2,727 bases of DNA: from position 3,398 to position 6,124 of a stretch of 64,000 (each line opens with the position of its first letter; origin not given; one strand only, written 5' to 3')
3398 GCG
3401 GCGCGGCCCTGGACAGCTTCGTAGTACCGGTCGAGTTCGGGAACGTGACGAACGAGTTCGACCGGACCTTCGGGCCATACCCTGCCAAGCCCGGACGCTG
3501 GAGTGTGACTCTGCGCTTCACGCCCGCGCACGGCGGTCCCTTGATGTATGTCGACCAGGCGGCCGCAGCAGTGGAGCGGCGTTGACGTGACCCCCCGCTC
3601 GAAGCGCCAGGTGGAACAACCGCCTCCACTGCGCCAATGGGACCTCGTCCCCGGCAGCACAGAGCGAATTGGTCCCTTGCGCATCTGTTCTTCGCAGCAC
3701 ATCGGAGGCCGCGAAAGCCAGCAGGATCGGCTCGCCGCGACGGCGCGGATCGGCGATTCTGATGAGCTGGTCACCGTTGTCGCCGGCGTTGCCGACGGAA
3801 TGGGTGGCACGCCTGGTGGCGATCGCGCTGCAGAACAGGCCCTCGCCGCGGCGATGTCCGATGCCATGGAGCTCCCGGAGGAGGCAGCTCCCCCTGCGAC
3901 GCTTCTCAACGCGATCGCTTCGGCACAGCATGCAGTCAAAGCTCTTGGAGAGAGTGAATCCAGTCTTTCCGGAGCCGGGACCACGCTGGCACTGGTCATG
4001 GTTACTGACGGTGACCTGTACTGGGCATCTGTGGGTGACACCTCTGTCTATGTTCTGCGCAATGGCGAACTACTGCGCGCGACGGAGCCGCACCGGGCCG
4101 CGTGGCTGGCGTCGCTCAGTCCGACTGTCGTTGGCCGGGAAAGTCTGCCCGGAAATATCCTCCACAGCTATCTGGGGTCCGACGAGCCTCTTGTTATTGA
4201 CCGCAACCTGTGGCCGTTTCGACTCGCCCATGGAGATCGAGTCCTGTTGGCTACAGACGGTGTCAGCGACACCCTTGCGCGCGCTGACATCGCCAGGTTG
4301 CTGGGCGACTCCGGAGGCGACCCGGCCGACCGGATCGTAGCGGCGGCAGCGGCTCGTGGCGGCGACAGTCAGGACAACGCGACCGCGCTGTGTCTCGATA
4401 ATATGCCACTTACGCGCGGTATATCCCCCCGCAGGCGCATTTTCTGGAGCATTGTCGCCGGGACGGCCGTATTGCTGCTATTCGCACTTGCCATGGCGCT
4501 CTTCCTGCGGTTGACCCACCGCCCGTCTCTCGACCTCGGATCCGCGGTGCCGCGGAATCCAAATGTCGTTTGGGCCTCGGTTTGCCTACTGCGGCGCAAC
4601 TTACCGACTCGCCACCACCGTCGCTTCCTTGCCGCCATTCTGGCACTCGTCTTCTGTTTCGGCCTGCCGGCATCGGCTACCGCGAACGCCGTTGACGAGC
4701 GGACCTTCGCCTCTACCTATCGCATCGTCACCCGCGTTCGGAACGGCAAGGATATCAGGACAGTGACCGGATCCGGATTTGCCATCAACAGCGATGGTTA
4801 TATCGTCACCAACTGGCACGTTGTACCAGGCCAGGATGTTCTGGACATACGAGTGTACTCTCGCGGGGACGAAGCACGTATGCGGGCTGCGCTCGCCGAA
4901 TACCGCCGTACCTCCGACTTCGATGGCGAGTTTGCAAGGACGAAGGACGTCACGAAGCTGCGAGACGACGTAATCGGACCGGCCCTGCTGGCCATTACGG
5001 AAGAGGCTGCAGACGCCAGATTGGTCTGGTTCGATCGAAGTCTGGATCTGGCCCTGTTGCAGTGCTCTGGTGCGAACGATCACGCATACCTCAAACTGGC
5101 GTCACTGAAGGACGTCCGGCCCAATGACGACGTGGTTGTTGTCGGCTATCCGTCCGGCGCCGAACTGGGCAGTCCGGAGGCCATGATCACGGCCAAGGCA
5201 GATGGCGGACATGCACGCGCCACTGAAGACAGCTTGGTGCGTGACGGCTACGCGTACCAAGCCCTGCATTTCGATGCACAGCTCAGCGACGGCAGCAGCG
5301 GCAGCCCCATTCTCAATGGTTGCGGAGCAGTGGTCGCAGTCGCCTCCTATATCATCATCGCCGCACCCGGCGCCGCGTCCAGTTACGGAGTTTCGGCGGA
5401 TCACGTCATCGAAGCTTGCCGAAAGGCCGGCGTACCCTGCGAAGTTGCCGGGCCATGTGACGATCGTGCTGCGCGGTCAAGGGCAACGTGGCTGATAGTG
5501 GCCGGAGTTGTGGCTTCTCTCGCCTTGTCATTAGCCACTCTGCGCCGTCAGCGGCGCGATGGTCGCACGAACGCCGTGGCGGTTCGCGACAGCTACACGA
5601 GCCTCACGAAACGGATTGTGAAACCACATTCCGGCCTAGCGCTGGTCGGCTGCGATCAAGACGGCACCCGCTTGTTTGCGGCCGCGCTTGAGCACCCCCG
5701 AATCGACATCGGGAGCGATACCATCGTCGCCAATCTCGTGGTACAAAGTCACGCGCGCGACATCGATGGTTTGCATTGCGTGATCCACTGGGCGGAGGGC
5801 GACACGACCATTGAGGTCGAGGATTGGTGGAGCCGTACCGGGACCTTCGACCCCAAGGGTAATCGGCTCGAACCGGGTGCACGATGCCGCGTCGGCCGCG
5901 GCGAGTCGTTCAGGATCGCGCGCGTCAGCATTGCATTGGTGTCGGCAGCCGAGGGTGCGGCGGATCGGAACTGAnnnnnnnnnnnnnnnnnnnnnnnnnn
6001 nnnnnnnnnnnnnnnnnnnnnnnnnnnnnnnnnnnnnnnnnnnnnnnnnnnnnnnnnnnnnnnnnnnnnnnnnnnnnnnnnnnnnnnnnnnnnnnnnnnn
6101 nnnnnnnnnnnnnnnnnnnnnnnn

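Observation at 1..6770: STK / PP2C / FHA cluster in which N-terminal zinc ribbons recur on kinase, FHA protein and FHA-ABC transporter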

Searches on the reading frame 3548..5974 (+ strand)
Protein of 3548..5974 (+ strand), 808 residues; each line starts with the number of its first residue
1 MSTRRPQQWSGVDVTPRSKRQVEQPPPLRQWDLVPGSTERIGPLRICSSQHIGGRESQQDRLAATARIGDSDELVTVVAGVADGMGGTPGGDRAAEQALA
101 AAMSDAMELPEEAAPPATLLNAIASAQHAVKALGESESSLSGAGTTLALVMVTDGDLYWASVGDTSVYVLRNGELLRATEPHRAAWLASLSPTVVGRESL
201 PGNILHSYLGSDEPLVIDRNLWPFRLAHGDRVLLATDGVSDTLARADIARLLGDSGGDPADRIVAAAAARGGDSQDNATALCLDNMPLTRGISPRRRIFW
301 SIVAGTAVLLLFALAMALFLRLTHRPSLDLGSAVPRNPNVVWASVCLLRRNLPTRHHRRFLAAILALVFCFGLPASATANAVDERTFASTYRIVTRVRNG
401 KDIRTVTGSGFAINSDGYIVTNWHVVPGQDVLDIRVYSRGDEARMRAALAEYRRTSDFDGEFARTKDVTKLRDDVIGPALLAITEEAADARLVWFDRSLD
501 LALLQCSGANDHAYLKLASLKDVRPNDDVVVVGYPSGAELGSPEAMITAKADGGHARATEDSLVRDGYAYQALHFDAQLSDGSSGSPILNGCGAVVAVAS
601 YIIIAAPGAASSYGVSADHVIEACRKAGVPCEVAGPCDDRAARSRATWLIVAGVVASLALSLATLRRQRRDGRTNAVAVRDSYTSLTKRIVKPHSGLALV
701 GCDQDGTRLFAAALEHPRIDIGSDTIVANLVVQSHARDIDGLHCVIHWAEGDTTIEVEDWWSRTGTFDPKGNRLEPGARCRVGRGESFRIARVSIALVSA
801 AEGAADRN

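Call 5: search_protein_families(library=pfam, max_evalue=0.01, proteins=[window:3548-5974:+])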
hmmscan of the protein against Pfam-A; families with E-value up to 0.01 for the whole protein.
window:3548-5974:+ (808 aa): 6 families
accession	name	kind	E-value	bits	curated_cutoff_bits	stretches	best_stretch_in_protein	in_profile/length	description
PF13365.12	Trypsin_2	-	1.2e-22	81.7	27.6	1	408-598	1-144/144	Trypsin-like peptidase domain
PF13672.11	PP2C_2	-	6.7e-17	62.2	24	1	49-246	3-182/209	Protein phosphatase 2C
PF00481.26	PP2C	-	2.5e-05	24.5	20.3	1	55-184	12-142/255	Protein phosphatase 2C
PF00089.32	Trypsin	-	0.00022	21.5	20.6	1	405-606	24-200/220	Trypsin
PF00498.31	FHA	-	0.00084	20.2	20.7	1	721-786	3-62/67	FHA domain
PF07228.17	SpoIIE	-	0.0032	17.9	25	0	109-283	33-189/192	Stage II sporulation protein E (SpoIIE)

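Call 6: find_related_loci(query=window:3548-5974:+, collection=genome_contigs, flank=10000)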
Query window:3548-5974:+ (808 aa) in genome_contigs; peptide patterns used: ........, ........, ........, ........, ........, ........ (x = any residue, [..] = any of these).
120 stretches matched a pattern; 38 encode a relative of the query (tblastn E <= 1e-3); 38 distinct loci.
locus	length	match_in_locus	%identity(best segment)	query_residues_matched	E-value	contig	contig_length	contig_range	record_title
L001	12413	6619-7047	26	408-598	3e-11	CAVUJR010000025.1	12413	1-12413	MAG: uncultured Chloroflexia bacterium isolate MFD01721.bin.2.39 genome assembly, contig: contig_26811, whole genome sho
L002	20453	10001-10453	25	398-600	8e-11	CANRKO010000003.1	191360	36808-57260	MAG: uncultured Clostridia bacterium isolate Lapin-033__bin4 genome assembly, contig: Lapin-033__NODE_23_length_191360_c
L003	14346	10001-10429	26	408-598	1e-10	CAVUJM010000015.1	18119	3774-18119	MAG: uncultured Chloroflexia bacterium isolate MFD01721.bin.3.252 genome assembly, contig: contig_26810, whole genome sh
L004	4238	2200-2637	25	403-603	9e-11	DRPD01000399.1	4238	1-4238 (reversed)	MAG TPA_asm: Thermopetrobacter sp. isolate HyVt-550 HyVt-550_k145_964914, whole genome shotgun sequence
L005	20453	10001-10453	25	398-600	1e-10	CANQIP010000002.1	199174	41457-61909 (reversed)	MAG: uncultured Clostridia bacterium isolate Lapin-027__bin96 genome assembly, contig: Lapin-027__NODE_23_length_199174_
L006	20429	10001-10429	27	408-598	3e-10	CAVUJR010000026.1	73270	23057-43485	MAG: uncultured Chloroflexia bacterium isolate MFD01721.bin.2.39 genome assembly, contig: contig_26814, whole genome sho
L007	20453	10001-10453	25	398-600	5e-10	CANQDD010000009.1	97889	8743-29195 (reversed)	MAG: uncultured Clostridia bacterium isolate Lapin-001__bin71 genome assembly, contig: Lapin-001__NODE_312_length_97889_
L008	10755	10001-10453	24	398-600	2e-9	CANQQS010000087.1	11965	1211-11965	MAG: uncultured Clostridia bacterium isolate Lapin-008__bin90 genome assembly, contig: Lapin-008__NODE_5554_length_11965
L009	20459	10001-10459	27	407-608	2e-9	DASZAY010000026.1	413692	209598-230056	MAG TPA_asm: Thermomicrobiales bacterium isolate SMAG_U6400 k141_21509, whole genome shotgun sequence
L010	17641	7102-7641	26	389-615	4e-9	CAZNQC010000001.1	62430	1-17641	MAG TPA_asm: uncultured Sphaerobacteraceae bacterium isolate SRP344714_co1_164 genome assembly, contig: NODE_1046_length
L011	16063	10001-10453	24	398-600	4e-9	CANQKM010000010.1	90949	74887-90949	MAG: uncultured Clostridia bacterium isolate Lapin-030__bin80 genome assembly, contig: Lapin-030__NODE_335_length_90949_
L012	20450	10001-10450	25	408-603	9e-9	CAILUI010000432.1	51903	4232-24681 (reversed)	MAG: uncultured Victivallales bacterium isolate Loclat_bin-09902 genome assembly, contig: bin-09902:432/466, whole genom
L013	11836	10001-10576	27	379-628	2e-8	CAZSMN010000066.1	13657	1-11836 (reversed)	MAG TPA_asm: uncultured Chthoniobacterales bacterium isolate SRP242652_co1_74 genome assembly, contig: NODE_3885_length_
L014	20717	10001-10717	25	33-283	2e-8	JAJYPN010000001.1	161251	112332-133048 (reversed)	MAG: Proteobacteria bacterium isolate DS3.bin58 NODE_17_length_161251_cov_4.949610, whole genome shotgun sequence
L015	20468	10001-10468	24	402-603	2e-8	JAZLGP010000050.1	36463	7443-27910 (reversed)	MAG: Alphaproteobacteria bacterium isolate T1900044995_TA20190057.MAGScoT_cleanbin_000024 SGB_4239_k141_763340, whole ge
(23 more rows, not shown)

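Call 74: search_protein_families(library=ncbifam, max_evalue=0.001, proteins=[window:3548-5974:+])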
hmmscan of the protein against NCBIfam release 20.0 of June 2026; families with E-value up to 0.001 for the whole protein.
window:3548-5974:+ (808 aa): 11 families
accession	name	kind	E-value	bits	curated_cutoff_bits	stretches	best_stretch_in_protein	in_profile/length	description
NF033484.1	Stp1_PP2C_phos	equivalog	1.5e-26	93.4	230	1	55-283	8-231/232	Stp1/IreP family PP2C-type Ser/Thr phosphatase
NF033740.0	MarP_fam_protase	equivalog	2.2e-16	59.9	250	2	485-598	243-350/390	MarP family serine protease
TIGR02037.1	degP_htrA_DO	subfamily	1.1e-14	54.2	416.2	2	487-606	95-205/434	Do family serine endopeptidase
NF041521.1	HhoA_HhoB_HtrA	equivalog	1.5e-10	40.9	450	1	396-435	47-86/335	HhoA/HhoB/HtrA family serine endopeptidase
NF040960.1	MamE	equivalog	2e-10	39.9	800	1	490-611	163-275/659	magnetosome formation protease MamE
NF047968.1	SerProtHtrA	equivalog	2.2e-10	40.4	470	1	487-603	124-234/357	serine protease HtrA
NF007526.1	PRK10139.1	equivalog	2.8e-06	26.3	756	1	488-608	128-239/456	serine endoprotease DegQ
NF011149.0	PRK14559.1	equivalog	3.2e-06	26.2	374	1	81-171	416-509/642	serine/threonine phosphatase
TIGR02038.1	protease_degS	equivalog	3.8e-06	26.3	422.95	0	398-430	71-102/351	outer membrane-stress sensor serine endopeptidase DegS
NF040961.1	MamO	equivalog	3.9e-05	22.2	800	0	394-449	86-141/648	magnetosome protein MamO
NF008189.1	PRK10942.1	equivalog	4.1e-05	22.2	720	0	489-605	151-258/477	serine endoprotease DegP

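Call 83: search_protein_families(library=padloc, max_evalue=0.001, proteins=[window:3548-5974:+])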
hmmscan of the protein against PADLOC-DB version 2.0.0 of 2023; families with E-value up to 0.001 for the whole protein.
window:3548-5974:+ (808 aa): 6 families
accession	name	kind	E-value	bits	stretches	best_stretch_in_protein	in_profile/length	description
PDLC02960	RT-Protease_XI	-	1.6e-12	45.2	1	398-600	342-484/506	single gene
PDLC02959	RT-Protease_XI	-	4e-11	40.5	1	395-602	344-489/510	single gene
PDLC04593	PDC-M35A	-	3.4e-08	31.6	0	488-597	72-176/216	-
PDLC05022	PDC-S45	-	4.2e-07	27.2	1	382-537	16-162/293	-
PDLC00169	HamA1|HamA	-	0.00021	17.9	0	485-591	64-163/483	DUF1837 domain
PDLC03855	LmuA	-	0.00035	18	0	404-590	15-158/425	-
